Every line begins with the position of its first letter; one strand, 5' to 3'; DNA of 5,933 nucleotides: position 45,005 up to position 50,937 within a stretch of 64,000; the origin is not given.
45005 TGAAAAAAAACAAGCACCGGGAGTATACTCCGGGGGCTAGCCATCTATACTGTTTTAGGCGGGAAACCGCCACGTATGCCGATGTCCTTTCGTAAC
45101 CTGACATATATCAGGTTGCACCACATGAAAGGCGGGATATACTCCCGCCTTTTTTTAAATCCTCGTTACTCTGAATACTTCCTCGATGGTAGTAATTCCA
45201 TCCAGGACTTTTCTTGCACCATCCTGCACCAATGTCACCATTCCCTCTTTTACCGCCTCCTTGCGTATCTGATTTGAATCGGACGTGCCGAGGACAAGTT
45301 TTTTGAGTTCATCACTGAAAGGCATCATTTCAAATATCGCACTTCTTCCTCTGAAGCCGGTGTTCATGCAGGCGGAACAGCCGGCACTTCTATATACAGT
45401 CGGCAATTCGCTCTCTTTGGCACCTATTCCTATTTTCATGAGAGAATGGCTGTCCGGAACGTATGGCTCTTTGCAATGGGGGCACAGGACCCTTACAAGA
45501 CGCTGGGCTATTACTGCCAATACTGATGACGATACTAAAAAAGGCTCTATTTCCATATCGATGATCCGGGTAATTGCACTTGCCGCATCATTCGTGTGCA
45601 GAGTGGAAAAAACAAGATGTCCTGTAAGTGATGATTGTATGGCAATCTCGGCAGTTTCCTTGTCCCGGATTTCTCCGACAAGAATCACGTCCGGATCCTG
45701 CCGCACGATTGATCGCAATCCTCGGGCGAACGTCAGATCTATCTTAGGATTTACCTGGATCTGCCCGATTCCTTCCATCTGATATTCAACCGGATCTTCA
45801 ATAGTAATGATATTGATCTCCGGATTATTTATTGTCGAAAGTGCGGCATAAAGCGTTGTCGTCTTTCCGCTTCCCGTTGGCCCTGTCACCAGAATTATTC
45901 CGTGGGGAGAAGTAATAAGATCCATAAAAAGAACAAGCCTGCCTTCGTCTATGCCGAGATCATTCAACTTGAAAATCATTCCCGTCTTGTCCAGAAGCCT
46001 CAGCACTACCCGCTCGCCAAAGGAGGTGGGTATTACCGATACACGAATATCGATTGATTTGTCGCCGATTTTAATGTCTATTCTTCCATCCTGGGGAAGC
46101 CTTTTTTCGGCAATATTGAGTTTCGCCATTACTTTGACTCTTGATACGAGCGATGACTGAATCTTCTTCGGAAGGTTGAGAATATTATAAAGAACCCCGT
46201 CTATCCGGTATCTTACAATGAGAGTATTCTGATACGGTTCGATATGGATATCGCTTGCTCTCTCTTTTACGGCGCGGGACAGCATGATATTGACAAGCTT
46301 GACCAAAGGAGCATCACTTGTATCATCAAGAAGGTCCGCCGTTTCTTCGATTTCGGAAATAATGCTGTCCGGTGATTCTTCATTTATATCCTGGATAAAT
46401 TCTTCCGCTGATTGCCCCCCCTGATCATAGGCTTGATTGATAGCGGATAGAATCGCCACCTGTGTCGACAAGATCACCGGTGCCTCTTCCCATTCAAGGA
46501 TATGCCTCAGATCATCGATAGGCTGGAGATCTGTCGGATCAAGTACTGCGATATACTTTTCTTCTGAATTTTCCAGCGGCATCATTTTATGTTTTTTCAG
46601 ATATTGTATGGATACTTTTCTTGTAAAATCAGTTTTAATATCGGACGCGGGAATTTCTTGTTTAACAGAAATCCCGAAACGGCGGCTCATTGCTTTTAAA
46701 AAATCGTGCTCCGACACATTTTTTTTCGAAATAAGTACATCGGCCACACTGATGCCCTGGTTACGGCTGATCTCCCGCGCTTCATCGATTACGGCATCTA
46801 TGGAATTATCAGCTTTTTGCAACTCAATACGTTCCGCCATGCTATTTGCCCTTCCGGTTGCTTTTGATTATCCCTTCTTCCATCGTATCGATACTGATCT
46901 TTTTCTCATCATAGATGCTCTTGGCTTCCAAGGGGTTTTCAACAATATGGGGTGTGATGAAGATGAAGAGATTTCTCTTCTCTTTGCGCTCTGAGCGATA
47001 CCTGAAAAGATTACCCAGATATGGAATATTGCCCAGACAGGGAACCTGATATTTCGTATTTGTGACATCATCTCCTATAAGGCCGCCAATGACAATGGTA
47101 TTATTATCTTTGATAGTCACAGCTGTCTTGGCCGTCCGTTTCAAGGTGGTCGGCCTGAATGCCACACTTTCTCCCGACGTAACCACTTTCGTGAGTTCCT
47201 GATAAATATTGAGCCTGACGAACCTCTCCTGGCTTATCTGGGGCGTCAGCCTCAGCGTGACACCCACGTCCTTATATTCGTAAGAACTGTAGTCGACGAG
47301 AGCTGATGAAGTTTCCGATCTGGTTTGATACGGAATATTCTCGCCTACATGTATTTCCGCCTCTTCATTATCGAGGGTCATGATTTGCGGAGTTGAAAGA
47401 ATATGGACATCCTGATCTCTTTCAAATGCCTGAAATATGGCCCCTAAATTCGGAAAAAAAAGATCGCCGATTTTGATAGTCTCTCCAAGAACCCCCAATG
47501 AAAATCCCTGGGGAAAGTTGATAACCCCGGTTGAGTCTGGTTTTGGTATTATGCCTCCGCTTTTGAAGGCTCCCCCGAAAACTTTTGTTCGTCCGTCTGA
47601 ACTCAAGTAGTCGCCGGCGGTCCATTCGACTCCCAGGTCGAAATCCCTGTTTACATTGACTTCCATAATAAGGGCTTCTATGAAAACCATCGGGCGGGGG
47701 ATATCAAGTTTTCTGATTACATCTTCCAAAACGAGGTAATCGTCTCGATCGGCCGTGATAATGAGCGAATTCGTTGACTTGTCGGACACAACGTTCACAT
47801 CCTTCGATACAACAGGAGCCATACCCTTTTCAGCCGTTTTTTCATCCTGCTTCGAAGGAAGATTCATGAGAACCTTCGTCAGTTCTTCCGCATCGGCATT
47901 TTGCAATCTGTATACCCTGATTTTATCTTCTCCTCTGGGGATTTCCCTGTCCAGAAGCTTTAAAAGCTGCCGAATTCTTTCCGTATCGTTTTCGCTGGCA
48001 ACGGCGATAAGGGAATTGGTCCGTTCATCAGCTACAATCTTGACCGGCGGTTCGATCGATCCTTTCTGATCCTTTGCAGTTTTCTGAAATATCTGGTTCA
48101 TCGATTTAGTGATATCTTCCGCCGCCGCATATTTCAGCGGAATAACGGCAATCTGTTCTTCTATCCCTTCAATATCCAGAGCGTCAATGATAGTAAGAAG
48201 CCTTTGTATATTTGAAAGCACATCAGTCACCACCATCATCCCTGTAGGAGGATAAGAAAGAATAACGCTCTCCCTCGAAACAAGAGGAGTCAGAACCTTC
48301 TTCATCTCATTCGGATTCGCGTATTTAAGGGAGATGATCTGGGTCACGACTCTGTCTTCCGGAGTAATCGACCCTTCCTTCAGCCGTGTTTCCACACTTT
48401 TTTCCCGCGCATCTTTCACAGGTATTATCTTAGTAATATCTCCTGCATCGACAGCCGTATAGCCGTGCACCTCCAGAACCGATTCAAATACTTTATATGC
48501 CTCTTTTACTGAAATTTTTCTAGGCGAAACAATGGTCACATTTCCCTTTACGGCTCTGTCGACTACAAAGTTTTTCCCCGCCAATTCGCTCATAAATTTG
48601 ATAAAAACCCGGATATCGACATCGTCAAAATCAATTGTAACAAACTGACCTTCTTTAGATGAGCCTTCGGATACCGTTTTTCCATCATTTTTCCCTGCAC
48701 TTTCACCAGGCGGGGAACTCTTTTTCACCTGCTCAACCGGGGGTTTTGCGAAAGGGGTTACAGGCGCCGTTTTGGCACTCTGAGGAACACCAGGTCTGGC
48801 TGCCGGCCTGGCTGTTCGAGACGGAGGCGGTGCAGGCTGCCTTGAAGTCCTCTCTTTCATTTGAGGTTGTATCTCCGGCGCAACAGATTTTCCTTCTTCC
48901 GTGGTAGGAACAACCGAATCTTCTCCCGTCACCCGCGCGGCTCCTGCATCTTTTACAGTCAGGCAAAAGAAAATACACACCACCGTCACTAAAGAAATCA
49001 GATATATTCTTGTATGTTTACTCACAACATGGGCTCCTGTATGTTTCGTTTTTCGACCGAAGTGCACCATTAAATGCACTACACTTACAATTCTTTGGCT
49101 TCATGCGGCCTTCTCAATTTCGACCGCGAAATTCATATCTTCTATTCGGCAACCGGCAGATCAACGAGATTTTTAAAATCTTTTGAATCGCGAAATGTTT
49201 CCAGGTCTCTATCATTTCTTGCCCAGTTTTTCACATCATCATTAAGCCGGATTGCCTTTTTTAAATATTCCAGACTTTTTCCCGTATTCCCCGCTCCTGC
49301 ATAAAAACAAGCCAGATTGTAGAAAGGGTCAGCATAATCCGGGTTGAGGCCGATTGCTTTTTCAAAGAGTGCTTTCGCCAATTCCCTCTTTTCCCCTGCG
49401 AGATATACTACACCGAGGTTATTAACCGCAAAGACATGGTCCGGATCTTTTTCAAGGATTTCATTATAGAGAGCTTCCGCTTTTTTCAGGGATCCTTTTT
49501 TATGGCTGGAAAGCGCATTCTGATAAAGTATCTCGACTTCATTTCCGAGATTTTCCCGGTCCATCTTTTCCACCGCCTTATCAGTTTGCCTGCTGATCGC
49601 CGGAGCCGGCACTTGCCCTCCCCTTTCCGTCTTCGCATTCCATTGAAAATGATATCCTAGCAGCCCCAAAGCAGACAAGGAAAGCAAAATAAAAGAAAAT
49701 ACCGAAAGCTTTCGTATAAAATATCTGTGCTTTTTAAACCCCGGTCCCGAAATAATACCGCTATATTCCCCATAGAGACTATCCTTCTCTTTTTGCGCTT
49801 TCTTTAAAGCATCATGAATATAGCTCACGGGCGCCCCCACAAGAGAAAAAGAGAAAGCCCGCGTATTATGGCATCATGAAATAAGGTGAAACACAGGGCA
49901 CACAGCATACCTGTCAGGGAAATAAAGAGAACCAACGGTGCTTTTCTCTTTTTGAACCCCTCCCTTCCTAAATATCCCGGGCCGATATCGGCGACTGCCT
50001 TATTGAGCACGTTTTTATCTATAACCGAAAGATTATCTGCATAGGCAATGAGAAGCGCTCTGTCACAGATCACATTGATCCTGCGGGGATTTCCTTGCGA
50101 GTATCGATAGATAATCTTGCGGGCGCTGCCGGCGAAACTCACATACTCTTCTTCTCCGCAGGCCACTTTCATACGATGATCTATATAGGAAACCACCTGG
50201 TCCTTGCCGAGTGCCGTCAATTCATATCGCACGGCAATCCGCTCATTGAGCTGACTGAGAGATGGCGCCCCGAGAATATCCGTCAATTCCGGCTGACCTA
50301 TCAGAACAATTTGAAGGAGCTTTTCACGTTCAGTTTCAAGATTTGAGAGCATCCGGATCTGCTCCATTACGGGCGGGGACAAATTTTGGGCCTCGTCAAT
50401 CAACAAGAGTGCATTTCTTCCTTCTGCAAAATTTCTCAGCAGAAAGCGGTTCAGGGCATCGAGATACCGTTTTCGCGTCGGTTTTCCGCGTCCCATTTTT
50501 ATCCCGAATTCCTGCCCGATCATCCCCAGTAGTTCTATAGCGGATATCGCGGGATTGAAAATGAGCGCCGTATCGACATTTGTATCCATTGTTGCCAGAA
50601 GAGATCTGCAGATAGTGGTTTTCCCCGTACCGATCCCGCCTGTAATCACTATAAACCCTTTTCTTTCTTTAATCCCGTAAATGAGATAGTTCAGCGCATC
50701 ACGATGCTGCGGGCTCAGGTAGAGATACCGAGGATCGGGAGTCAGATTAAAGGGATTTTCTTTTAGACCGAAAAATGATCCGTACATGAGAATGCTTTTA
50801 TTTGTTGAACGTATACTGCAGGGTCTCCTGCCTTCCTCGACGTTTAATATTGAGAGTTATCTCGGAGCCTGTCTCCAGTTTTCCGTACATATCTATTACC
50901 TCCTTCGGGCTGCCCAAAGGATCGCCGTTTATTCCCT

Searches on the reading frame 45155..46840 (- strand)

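Call 8: search_protein_families(library=pfam, proteins=[window:45155-46840:-], max_evalue=0.01)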
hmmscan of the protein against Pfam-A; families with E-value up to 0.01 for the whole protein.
window:45155-46840:- (561 aa): 9 families
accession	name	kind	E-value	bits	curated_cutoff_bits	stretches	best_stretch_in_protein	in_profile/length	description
PF00437.27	T2SSE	-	4.2e-142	473.6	24.9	1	174-557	3-370/370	Type II/IV secretion system protein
PF05157.20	MshEN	-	2.1e-10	40.9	23.1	1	62-142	7-88/90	MshEN domain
PF13401.12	AAA_22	-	0.0003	21.5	27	1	312-350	4-42/130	AAA domain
PF25199.1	nSTAND_NTPase5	-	0.00032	21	34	1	313-353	41-82/145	Novel STAND NTPase 5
PF13173.12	AAA_14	-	0.00059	20.3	27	0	314-356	3-46/129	AAA domain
PF13191.12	AAA_16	-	0.0015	19.4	32.6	1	312-410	24-113/167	AAA ATPase domain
PF13555.12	AAA_29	-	0.0026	17.9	27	1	311-333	20-42/61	P-loop containing region of AAA domain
PF13604.12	AAA_30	-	0.0027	17.9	27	1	306-339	11-44/191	AAA domain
PF12775.13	AAA_7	-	0.0029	17.6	25.8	1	298-347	18-67/181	P-loop containing dynein motor region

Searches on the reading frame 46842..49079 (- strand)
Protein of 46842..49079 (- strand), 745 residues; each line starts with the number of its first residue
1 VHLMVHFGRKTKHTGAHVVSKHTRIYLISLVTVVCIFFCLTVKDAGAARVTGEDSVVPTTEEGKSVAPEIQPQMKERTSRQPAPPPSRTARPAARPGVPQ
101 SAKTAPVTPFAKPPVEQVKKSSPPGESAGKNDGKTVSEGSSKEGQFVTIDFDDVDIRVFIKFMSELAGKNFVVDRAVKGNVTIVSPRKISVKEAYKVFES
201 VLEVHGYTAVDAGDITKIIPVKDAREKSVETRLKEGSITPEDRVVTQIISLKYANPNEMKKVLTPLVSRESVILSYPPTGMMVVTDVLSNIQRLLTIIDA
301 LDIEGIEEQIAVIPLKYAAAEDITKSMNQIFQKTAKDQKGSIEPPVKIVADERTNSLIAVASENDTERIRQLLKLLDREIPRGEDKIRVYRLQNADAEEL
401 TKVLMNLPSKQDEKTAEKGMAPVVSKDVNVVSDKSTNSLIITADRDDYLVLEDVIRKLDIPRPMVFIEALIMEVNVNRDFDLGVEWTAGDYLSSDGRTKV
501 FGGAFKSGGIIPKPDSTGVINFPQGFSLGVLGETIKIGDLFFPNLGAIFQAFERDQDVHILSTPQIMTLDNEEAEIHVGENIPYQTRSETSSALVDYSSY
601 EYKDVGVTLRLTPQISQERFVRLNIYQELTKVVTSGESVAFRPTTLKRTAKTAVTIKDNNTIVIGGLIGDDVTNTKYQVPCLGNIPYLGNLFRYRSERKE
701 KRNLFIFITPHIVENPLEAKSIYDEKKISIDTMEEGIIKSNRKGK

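Call 8: search_protein_families(library=pfam, proteins=[window:46842-49079:-], max_evalue=0.01)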
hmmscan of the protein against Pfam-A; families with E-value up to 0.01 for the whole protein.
window:46842-49079:- (745 aa): 3 families
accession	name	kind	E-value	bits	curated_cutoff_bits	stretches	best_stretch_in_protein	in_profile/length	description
PF00263.26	Secretin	-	3.4e-50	170.4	27.5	1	551-714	1-169/169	Bacterial type II and III secretion system protein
PF03958.22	Secretin_N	-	2.1e-37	127.6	28.2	3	311-381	2-68/69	Bacterial type II/III secretion system short domain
PF21305.2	type_II_gspD_N0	-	1.2e-26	92.7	27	1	150-218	2-71/71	GspD-like, N0 domain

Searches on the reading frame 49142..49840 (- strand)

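Call 8: search_protein_families(library=pfam, proteins=[window:49142-49840:-], max_evalue=0.01)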
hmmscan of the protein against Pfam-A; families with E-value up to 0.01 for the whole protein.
window:49142-49840:- (232 aa): 13 families
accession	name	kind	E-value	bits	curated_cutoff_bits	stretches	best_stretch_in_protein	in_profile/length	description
PF07719.23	TPR_2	-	7.1e-15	54.3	27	3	171-202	2-33/34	Tetratricopeptide repeat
PF00515.34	TPR_1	-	4.5e-14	52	27.8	2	140-169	5-34/34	Tetratricopeptide repeat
PF13181.12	TPR_8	-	4.1e-13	48.8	25.7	2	140-169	5-34/34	Tetratricopeptide repeat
PF13431.12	TPR_17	-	3.3e-11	43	24.4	2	158-189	1-32/34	Tetratricopeptide repeat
PF14559.12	TPR_19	-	2.2e-08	34.7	25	1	153-204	8-59/68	Tetratricopeptide repeat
PF13432.12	TPR_16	-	5.6e-08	33.5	32.7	2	115-169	10-64/65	Tetratricopeptide repeat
PF13424.12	TPR_12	-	1.5e-07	32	30.1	2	104-163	5-72/77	Tetratricopeptide repeat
PF13414.12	TPR_11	-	6e-07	29.5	26.8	1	157-177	15-35/42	TPR repeat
PF13428.12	TPR_14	-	3.6e-06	27.6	23.5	0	115-143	14-42/44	Tetratricopeptide repeat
PF13374.12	TPR_10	-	7.4e-05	23.1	27.5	0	175-199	7-31/42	Tetratricopeptide repeat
PF13174.12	TPR_6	-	0.00029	21.7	26.3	0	142-168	6-32/33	Tetratricopeptide repeat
PF13176.12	TPR_7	-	0.00066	20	27.9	0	174-202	3-31/36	Tetratricopeptide repeat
PF24575.1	TPR_Slam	-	0.0012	19.7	35.2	1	102-157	47-102/104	Surface lipoprotein assembly modifier, N-terminal TPR repeats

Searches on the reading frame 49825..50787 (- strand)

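Call 8: search_protein_families(library=pfam, proteins=[window:49825-50787:-], max_evalue=0.01)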
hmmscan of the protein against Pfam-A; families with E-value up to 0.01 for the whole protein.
window:49825-50787:- (320 aa): 15 families
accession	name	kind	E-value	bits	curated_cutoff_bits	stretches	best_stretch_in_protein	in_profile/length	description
PF13401.12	AAA_22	-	3.3e-25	89.3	27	1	41-172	3-130/130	AAA domain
PF13191.12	AAA_16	-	2.5e-08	35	32.6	1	30-157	10-164/167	AAA ATPase domain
PF13245.12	AAA_19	-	9.4e-06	26.3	25.1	1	43-164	11-124/134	AAA domain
PF02562.22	PhoH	-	0.00012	22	27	0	39-98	16-76/205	PhoH-like protein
PF10412.15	TrwB_AAD_bind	-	0.00012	21.5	20.5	1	44-78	16-50/387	Type IV secretion-system coupling protein DNA-binding domain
PF13604.12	AAA_30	-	0.00045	20.4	27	1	40-167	15-126/191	AAA domain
PF13238.12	AAA_18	-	0.00067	20.5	29.4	1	46-119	1-66/128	AAA domain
PF20720.3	nSTAND3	-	0.00099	19.3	27.2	1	41-67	15-41/155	Novel STAND NTPase 3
PF00004.35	AAA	-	0.0014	19.5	21.2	1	47-185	2-128/131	ATPase family associated with various cellular activities (AAA)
PF00437.27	T2SSE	-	0.0017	17.5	24.9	1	32-70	131-169/370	Type II/IV secretion system protein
PF24389.1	ORC-CDC6-like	-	0.002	17.4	27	0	45-64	34-53/571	ORC-CDC6-like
PF13481.12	AAA_25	-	0.0021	18.1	27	1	29-67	19-57/195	AAA domain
PF02492.25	cobW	-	0.0027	17.8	20.7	1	46-79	3-36/180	CobW/HypB/UreG, nucleotide-binding domain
PF01121.26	CoaE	-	0.0032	17.6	27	1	46-76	3-33/180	Dephospho-CoA kinase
PF13173.12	AAA_14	-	0.0044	17.5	27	0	45-149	4-86/129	AAA domain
